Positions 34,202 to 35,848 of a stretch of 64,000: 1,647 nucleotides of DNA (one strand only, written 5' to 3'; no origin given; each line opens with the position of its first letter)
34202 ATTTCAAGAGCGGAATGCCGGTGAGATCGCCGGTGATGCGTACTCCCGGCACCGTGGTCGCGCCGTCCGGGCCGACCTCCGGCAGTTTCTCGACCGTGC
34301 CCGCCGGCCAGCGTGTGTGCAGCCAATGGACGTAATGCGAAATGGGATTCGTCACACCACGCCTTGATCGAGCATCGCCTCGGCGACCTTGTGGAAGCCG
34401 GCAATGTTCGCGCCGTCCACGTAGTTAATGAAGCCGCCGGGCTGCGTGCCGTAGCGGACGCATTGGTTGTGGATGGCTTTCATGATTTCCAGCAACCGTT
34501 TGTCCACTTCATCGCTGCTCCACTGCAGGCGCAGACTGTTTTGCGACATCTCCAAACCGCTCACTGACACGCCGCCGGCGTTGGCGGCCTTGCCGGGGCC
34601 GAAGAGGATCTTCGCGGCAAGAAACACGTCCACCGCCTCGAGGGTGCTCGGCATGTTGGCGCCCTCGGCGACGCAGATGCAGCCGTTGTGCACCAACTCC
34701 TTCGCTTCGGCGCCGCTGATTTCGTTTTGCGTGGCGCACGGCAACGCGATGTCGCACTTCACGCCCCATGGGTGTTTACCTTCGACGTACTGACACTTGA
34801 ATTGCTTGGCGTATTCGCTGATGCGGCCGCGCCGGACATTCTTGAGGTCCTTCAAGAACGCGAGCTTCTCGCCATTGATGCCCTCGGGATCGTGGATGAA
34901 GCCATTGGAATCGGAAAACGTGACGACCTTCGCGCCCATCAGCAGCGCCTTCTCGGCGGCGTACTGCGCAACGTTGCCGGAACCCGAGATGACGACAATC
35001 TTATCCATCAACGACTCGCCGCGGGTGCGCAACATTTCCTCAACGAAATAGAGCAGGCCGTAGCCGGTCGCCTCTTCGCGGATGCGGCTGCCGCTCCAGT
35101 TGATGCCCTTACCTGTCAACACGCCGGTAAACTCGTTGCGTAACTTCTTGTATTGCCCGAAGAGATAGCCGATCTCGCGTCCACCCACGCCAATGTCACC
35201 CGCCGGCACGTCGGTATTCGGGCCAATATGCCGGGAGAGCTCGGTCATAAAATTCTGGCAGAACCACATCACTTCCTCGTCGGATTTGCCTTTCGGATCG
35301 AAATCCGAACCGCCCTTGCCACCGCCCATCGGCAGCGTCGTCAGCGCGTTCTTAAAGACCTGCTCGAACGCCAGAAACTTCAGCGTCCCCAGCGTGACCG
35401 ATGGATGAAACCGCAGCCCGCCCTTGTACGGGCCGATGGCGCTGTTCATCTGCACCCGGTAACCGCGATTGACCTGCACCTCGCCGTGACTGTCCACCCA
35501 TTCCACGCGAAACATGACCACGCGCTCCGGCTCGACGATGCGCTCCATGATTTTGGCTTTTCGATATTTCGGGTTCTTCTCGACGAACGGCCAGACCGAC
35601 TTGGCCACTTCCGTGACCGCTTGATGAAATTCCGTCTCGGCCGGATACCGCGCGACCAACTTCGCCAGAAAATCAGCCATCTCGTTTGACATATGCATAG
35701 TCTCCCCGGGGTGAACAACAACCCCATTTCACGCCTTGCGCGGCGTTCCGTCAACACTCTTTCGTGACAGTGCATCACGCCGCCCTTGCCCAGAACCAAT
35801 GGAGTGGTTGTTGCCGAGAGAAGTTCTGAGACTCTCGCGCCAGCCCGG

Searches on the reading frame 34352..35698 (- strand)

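Call 30: search_protein_families(library=pfam, proteins=[window:34352-35698:-], max_evalue=0.00001)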
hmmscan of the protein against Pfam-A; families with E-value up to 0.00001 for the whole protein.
window:34352-35698:- (448 aa): 2 families
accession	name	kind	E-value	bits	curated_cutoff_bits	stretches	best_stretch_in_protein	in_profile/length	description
PF00208.27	ELFV_dehydrog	-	7.9e-89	297.9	23.4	1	203-446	2-241/241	Glutamate/Leucine/Phenylalanine/Valine dehydrogenase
PF02812.23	ELFV_dehydrog_N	-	5.3e-52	175.4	25.3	1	57-185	1-129/129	Glu/Leu/Phe/Val dehydrogenase, dimerisation domain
